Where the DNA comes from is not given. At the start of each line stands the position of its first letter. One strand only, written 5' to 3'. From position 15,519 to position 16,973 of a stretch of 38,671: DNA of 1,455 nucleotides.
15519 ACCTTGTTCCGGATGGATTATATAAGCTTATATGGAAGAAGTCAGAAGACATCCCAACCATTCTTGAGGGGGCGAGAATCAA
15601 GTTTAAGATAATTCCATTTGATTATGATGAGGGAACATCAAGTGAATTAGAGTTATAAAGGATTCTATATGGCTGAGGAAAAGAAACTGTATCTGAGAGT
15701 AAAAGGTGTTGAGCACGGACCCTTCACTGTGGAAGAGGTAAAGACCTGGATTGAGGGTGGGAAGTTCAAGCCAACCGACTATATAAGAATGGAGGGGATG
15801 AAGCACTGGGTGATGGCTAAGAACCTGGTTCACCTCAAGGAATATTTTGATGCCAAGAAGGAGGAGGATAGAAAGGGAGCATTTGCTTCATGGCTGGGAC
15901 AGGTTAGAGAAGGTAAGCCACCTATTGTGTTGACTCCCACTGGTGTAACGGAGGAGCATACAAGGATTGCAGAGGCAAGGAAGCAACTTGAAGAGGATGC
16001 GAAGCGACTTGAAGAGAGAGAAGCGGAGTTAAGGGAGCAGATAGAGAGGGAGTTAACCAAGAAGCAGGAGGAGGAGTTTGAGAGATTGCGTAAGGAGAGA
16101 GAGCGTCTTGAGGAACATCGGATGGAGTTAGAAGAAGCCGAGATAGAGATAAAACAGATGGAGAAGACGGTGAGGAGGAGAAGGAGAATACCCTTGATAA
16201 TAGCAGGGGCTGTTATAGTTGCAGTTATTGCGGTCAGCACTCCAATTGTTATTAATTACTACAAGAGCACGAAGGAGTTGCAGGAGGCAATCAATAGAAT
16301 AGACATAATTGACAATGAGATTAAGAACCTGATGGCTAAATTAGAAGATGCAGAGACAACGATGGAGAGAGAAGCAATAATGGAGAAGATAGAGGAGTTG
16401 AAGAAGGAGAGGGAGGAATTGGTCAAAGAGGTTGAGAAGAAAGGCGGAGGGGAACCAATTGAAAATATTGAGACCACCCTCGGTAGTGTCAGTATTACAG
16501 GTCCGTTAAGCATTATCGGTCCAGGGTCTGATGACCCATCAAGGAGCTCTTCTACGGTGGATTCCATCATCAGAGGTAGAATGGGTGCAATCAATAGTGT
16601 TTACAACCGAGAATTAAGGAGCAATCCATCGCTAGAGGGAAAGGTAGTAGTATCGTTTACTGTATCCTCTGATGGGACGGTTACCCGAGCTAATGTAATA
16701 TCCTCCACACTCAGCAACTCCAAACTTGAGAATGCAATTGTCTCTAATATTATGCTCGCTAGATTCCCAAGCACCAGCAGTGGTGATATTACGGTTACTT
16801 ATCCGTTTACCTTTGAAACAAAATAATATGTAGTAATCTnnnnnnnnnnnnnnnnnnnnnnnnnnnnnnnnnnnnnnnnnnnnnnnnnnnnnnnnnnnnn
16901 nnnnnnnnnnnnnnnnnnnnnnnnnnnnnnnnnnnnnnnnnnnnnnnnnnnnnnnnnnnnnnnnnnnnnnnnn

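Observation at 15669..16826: GltJ/AgmX-like bitopic protein (cytoplasmic GYF domain, TM, periplasmic TonB_C-like domain) encoded 10 nt after the giant gene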

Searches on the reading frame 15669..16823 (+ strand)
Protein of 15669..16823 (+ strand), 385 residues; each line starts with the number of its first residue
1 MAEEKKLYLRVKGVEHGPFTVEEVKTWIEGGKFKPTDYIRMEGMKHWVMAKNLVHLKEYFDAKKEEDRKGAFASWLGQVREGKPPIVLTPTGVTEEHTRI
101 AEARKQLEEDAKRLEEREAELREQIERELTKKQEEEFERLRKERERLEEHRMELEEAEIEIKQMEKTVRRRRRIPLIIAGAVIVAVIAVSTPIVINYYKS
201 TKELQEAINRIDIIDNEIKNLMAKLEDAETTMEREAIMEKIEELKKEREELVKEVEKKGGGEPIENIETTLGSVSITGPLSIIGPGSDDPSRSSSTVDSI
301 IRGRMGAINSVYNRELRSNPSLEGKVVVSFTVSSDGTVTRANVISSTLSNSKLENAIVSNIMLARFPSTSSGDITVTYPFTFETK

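Call 4: search_protein_families(library=pfam, proteins=[window:15669-16823:+], max_evalue=10)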
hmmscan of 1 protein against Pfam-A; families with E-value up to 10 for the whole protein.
window:15669-16823:+ (385 aa): 24 families
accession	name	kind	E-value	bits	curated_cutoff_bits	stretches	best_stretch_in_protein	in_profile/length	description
PF14237.11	GYF_2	-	4.3e-08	33.2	25.8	1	8-53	2-47/50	GYF domain 2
PF03544.19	TonB_C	-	4.7e-06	27.4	24.6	1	322-383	14-78/79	Gram-negative bacterial TonB protein C-terminal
PF03194.20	LUC7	-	9.7e-05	22.7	33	1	202-330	116-218/246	LUC7 N_terminus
PF02213.21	GYF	-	0.00013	22.1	25.7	1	8-47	3-42/45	GYF domain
PF25531.1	GYF_ATXR3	-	0.019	15.7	27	1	7-48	4-45/48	Histone-lysine N-methyltransferase ATXR3, GYF domain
PF24398.1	DUF7542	-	0.033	14.3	28.2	1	133-170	15-53/77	Family of unknown function (DUF7542)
PF23067.1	MG280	-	0.071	13.1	27.4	1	177-257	14-95/259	Uncharacterised protein MG280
PF06785.16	UPF0242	-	0.09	13.3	33.5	2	93-165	95-170/194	Uncharacterised protein family (UPF0242) N-terminus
PF09548.15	Spore_III_AB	-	0.1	13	32.5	1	177-256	3-78/170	Stage III sporulation protein AB (spore_III_AB)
PF01594.21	AI-2E_transport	-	0.15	11.6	34.3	1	169-262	44-132/327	AI-2E family transporter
PF09762.14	CCDC93_CC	-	0.34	10.3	30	1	97-169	135-211/429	CCDC93 coiled-coil domain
PF14752.11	RBP_receptor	-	0.4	9.8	25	1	127-225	196-293/605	Retinol binding protein receptor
PF09969.14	DUF2203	-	0.46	11.6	24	2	100-166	15-81/122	Uncharacterized conserved protein (DUF2203)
PF25464.1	DUF7900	-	0.48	11.5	27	1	105-169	18-80/97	Domain of unknown function (DUF7900)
PF04632.18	FUSC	-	0.52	9.3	30.9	1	99-184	268-356/660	Fusaric acid resistance protein family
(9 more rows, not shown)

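Call 5: search_protein_families(library=ncbifam, proteins=[window:15669-16823:+], max_evalue=10)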
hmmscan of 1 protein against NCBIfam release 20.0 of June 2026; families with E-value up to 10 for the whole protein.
window:15669-16823:+ (385 aa): 26 families (the best 25 are shown)
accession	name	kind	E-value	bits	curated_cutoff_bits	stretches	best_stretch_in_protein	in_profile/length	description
NF033768.1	myxo_SS_tail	domain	7.1e-25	87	40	1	293-383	2-92/92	AgmX/PglI C-terminal domain-containing protein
NF033760.1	gliding_GltG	equivalog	5.1e-18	65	650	1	299-383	561-646/650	adventurous gliding motility protein GltG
TIGR01352.1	tonB_Cterm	subfamily_domain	4.3e-09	36.6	27.1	1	321-384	11-75/76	TonB family protein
NF033761.1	gliding_GltJ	equivalog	4e-07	29.5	450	1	293-382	582-671/671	adventurous gliding motility protein GltJ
NF003034.1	PRK03918.1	equivalog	0.00012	20.3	700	2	199-272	522-595/878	DNA double-strand break repair ATPase Rad50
NF045509.1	CellDiv_HetF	equivalog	0.0017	16.7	1200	1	95-243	483-631/836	cell division protein HetF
TIGR04211.1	SH3_and_anchor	equivalog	0.0047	16.5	65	1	94-186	86-176/198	TIGR04211 family SH3 domain-containing protein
NF045487.1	ASRP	equivalog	0.0052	15.5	300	2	201-257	347-401/593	archaea-specific SMC-related protein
NF041034.1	Rad50_Sulf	equivalog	0.0087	14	1000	2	199-258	338-397/872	DNA double-strand break repair ATPase Rad50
TIGR04527.1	mycoplas_twoTM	subfamily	0.011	15.4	125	1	166-258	3-101/248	MG_279/MG_280 family protein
NF038083.1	CU044_5270_fam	subfamily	0.037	13.8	100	1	140-195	5-51/284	CU044_5270 family protein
TIGR02872.1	spore_ytvI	equivalog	0.05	13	198.15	1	161-255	40-139/341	sporulation integral membrane protein YtvI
NF038079.1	TonB_sider_MxcH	equivalog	0.063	11.3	925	1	312-378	12-75/792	TonB-dependent siderophore myxochelin receptor MxcH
NF033769.1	after_VWA_1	domain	0.071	13.3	45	1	319-377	27-86/90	after-VIT domain-containing protein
NF011902.0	PRK15375.1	equivalog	0.087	11.2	1118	1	199-232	261-294/543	SPI-1 type III secretion system effector GTPase-activating protein SptP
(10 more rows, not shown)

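Call 10: find_homologous_proteins(query=window:15669-16823:+, max_evalue=0.001)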
Query window:15669-16823:+ (385 aa): 28 proteins with E <= 0.001 among 8000 candidates.
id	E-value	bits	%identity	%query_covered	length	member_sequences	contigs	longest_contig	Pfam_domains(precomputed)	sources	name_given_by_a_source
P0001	7.0e-239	810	99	100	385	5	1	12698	PF03544.20,PF14237.12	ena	-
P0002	1.8e-152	525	65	100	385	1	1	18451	PF03544.20,PF14237.12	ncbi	ncbi:MAG: AgmX/PglI C-terminal domain-containing protein [bacterium]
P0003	5.3e-149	514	64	100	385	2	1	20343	PF03544.20,PF14237.12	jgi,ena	-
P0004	7.1e-148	510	63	100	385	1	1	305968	PF03544.20,PF14237.12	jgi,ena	-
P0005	3.9e-147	508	63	100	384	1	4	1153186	PF03544.20,PF14237.12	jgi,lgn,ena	jgi:TonB family protein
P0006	8.4e-116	405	52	100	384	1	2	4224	PF03544.20,PF14237.12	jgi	jgi:TonB family protein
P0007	1.5e-111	391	52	100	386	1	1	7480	PF03544.20,PF14237.12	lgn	-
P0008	8.5e-95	336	46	100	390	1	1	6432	PF03544.20,PF14237.12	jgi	jgi:TonB family protein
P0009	3.0e-93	331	46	100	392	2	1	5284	PF03544.20,PF14237.12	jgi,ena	-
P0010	2.9e-86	308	40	99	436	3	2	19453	PF03544.20,PF14237.12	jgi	jgi:TonB family protein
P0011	6.0e-86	307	38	98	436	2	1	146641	PF03544.20,PF14237.12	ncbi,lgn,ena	-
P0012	6.9e-86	307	39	99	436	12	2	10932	PF03544.20,PF14237.12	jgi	jgi:TonB family protein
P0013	8.3e-86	306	39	99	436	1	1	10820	PF03544.20,PF14237.12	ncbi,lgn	-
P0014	1.1e-84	303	38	99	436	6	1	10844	PF03544.20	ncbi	-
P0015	2.9e-11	61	40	28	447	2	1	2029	-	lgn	-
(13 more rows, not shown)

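Call 11: find_encoding_contigs(protein=P0005, flank=10000, max_places=3)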
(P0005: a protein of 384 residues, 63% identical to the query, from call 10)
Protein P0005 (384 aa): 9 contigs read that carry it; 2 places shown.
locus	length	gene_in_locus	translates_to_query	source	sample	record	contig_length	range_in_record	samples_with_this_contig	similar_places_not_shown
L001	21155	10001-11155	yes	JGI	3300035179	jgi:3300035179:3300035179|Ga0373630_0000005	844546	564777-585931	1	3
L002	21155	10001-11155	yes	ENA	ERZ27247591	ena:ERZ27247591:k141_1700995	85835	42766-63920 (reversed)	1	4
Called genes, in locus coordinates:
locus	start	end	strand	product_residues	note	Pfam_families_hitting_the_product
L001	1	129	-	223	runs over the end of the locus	PF27324:MjaV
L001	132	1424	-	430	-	PF01555:N6_N4_Mtase, PF01170:UPF0020 (weak), PF13847:Methyltransf_31 (faint), PF01555:N6_N4_Mtase (weak)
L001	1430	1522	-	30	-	-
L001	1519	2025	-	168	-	PF11969:DcpS_C, PF01230:HIT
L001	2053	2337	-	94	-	PF11950:DUF3467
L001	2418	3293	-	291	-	-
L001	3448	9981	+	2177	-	PF01839:FG-GAP (faint), PF13570:Beta-prop_ACSF4 (weak), PF14783:BBS2_Mid (faint), PF23743:Beta-prop_BBS7 (faint), PF25292:Beta-prop_CGLA (faint), PF13517:FG-GAP_3 (weak), PF13570:Beta-prop_ACSF4, PF13517:FG-GAP_3, +4 more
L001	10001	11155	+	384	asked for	PF14237:GYF_2 (weak), PF03544:TonB_C (weak)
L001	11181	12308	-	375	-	PF01075:Glyco_transf_9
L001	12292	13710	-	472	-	-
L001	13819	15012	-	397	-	PF13439:Glyco_transf_4, PF13579:Glyco_trans_4_4 (weak), PF00534:Glycos_transf_1, PF13692:Glyco_trans_1_4, PF13524:Glyco_trans_1_2 (weak)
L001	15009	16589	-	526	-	PF13231:PMT_2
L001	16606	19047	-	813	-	PF09586:YfhO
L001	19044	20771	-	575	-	PF03193:RsgA_GTPase (faint), PF00005:ABC_tran, PF02463:SMC_N (faint), PF13175:AAA_15 (faint), PF13476:AAA_23 (faint), PF13555:AAA_29 (weak), PF00005:ABC_tran, PF13304:AAA_21, +2 more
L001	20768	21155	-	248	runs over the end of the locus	PF06177:QueT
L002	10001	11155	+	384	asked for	PF14237:GYF_2 (weak), PF03544:TonB_C (weak)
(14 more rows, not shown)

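Call 12: find_encoding_contigs(protein=P0011, flank=10000, max_places=3)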
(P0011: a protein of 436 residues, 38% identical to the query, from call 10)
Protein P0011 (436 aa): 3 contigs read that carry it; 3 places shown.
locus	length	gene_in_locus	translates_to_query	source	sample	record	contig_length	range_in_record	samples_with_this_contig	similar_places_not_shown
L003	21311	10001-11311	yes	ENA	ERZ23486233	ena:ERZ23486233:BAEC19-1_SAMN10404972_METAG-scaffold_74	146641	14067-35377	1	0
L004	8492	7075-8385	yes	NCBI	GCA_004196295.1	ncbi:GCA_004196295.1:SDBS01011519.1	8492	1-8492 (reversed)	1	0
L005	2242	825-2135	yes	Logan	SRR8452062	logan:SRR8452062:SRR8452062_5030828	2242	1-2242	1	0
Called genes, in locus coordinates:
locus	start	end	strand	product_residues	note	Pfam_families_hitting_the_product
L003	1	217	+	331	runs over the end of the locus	PF00389:2-Hacid_dh, PF02826:2-Hacid_dh_C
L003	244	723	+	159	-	-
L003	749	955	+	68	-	PF15919:HicB_lk_antitox, PF21748:UPF0150 (weak)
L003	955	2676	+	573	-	PF07927:HicA_toxin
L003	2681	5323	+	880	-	PF01411:tRNA-synt_2c, PF07973:tRNA_SAD, PF02272:DHHA1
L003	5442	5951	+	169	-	-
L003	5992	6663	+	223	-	-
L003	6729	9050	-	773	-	-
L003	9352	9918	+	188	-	PF13505:OMP_b-brl (weak)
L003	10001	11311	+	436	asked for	PF14237:GYF_2 (weak), PF03544:TonB_C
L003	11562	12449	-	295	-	PF07676:PD40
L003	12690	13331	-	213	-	-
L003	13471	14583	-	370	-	-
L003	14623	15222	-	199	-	PF13490:zf-HC2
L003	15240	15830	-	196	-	PF12645:HTH_16 (faint), PF04542:Sigma70_r2, PF08281:Sigma70_r4_2, PF04545:Sigma70_r4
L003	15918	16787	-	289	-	-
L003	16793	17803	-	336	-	-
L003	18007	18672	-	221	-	PF09335:VTT_dom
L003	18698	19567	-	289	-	-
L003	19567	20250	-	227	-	PF00111:Fer2 (weak), PF13510:Fer2_4 (weak), PF13534:Fer4_17 (faint), PF13183:Fer4_8 (faint), PF13237:Fer4_10 (weak), PF12838:Fer4_7, PF13187:Fer4_9 (weak)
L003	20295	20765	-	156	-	PF13484:Fer4_16 (faint), PF13237:Fer4_10, PF13183:Fer4_8 (weak), PF12838:Fer4_7 (weak), PF13187:Fer4_9 (weak)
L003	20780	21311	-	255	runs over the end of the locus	PF03264:Cytochrom_NNT, PF09699:Paired_CXXCH_1 (faint), PF14522:Cytochrome_C7 (faint)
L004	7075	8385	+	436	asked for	PF14237:GYF_2 (weak), PF03544:TonB_C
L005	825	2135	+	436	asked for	PF14237:GYF_2 (weak), PF03544:TonB_C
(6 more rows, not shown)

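Call 13: find_encoding_contigs(protein=P0010, flank=10000, max_places=3)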
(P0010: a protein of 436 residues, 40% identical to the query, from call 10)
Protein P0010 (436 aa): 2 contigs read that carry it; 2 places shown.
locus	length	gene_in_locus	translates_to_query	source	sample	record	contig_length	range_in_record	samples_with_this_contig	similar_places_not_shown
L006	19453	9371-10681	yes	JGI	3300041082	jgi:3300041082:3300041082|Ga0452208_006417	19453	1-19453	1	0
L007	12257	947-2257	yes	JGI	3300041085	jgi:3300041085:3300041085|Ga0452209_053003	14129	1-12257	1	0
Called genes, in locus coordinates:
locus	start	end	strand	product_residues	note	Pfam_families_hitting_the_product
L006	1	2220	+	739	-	?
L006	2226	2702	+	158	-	-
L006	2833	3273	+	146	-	-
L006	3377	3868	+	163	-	-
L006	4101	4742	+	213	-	PF13505:OMP_b-brl (weak)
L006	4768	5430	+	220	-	-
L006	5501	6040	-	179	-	-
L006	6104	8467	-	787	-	-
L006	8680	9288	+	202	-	PF13505:OMP_b-brl (weak)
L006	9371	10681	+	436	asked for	PF14237:GYF_2 (weak), PF03544:TonB_C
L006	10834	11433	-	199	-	-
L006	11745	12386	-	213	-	-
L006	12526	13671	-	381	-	-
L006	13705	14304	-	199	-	PF13490:zf-HC2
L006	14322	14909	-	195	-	PF04542:Sigma70_r2, PF08281:Sigma70_r4_2, PF04545:Sigma70_r4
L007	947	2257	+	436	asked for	PF14237:GYF_2 (weak), PF03544:TonB_C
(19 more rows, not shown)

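Call 14: find_encoding_contigs(protein=P0007, flank=10000, max_places=2)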
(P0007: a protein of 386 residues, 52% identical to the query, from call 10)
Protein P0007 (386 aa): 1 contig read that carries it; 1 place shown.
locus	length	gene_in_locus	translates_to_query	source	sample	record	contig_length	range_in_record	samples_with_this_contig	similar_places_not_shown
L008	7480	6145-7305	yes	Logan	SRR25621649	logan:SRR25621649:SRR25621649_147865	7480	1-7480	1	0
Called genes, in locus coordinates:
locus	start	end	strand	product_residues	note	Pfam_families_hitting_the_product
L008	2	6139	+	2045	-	?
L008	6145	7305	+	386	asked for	PF14237:GYF_2 (weak), PF03544:TonB_C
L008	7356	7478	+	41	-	?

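Call 15: find_encoding_contigs(protein=P0008, flank=10000, max_places=2)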
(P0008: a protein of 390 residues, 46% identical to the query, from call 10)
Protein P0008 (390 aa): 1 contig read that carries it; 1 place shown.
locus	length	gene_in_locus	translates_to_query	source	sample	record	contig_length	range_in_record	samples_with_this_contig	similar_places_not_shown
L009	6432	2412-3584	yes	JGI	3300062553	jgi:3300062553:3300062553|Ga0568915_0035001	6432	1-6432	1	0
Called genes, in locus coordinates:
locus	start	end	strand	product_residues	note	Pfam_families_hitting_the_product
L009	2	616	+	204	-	?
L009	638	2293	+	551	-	-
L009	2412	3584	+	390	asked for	PF14237:GYF_2 (weak), PF03544:TonB_C (faint)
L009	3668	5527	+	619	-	PF01663:Phosphodiest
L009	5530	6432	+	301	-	?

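Call 17: find_related_loci(query=A1, collection=genome_contigs, flank=10000)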
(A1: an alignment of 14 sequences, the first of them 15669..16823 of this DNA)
Query A1 (385 aa) in genome_contigs; peptide patterns used: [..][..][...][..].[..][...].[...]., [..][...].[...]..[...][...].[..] (x = any residue, [..] = any of these).
188 stretches matched a pattern; 7 encode a relative of the query (tblastn E <= 1e-3); 7 distinct loci.
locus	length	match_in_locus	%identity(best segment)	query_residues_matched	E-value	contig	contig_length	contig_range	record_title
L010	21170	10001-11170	49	1-385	5e-104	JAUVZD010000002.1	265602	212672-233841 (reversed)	MAG: Candidatus Coatesbacteria bacterium isolate CSMAG_1259 CSMAG_1259_k141_1188977_length_265602_cov_100.7664, whole ge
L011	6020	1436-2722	39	4-382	2e-86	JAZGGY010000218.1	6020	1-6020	MAG: bacterium isolate SCS5bin.27 SCS5bin.27_218, whole genome shotgun sequence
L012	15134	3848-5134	39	4-382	8e-86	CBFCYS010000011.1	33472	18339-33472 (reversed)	MAG TPA_asm: uncultured bacterium isolate SRR26215675_binner12_Refined_126 genome assembly, contig: ERZ25073486.303, who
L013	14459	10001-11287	39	4-382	1e-84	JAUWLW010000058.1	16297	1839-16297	MAG: Candidatus Zixiibacteriota bacterium isolate CSMAG_2382 CSMAG_2382_k141_398237_length_16297_cov_29.1122, whole geno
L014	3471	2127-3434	41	1-382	1e-79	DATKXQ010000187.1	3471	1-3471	MAG TPA_asm: bacterium isolate SMAG_U14196 k141_1897763, whole genome shotgun sequence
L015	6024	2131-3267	39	1-382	8e-77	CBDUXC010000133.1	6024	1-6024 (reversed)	MAG TPA_asm: uncultured bacterium isolate SRR22302368_concoct_134 genome assembly, contig: ERZ25747235.7870, whole genom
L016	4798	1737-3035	36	3-382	1e-74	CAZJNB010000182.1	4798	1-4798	MAG TPA_asm: uncultured bacterium isolate SRP216583_co1_263 genome assembly, contig: NODE_19864_length_4798_cov_6.460679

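Call 32: search_solved_structures(query=A1, max_evalue=1, show_alignments=3)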
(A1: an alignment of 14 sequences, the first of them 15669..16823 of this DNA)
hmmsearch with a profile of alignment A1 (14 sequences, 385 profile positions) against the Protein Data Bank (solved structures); distinct sequences matched with E-value up to 1: 35.
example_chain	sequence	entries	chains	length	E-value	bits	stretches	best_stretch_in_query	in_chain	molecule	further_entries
6sly_A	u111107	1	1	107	1.7e-05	27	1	303-368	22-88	Protein TonB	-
5lw8_A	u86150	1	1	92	2.7e-05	26.4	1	315-368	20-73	Protein TonB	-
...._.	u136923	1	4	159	0.00037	22.6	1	189-278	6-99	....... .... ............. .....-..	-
7z3c_A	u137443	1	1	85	0.002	20.2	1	5-51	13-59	Adventurous gliding motility protein X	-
9ddz_A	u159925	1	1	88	0.0043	19.1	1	317-381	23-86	Protein TonB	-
9dc4_T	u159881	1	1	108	0.0075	18.3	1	317-381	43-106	Protein TonB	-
7zc8_B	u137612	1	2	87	0.012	17.6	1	318-348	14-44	Protein TonB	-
9r1o_A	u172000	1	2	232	0.017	17.1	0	202-255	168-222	sc-apCC-6-DPH-NR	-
1ihr_A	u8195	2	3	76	0.024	16.6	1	321-373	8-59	TonB protein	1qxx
6i97_D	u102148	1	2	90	0.028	16.4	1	317-376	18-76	Protein TonB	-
2gsk_B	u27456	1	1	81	0.028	16.4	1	321-373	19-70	protein TONB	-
1u07_A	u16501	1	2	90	0.034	16.1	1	321-373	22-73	TonB protein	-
6fip_A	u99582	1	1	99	0.035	16.1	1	316-376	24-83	Protein TonB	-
9hi3_A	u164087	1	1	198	0.063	15.2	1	318-347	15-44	Protein TonB,Ferredoxin-1, chloroplastic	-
2dnx_A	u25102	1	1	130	0.071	15.1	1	205-257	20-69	Syntaxin-12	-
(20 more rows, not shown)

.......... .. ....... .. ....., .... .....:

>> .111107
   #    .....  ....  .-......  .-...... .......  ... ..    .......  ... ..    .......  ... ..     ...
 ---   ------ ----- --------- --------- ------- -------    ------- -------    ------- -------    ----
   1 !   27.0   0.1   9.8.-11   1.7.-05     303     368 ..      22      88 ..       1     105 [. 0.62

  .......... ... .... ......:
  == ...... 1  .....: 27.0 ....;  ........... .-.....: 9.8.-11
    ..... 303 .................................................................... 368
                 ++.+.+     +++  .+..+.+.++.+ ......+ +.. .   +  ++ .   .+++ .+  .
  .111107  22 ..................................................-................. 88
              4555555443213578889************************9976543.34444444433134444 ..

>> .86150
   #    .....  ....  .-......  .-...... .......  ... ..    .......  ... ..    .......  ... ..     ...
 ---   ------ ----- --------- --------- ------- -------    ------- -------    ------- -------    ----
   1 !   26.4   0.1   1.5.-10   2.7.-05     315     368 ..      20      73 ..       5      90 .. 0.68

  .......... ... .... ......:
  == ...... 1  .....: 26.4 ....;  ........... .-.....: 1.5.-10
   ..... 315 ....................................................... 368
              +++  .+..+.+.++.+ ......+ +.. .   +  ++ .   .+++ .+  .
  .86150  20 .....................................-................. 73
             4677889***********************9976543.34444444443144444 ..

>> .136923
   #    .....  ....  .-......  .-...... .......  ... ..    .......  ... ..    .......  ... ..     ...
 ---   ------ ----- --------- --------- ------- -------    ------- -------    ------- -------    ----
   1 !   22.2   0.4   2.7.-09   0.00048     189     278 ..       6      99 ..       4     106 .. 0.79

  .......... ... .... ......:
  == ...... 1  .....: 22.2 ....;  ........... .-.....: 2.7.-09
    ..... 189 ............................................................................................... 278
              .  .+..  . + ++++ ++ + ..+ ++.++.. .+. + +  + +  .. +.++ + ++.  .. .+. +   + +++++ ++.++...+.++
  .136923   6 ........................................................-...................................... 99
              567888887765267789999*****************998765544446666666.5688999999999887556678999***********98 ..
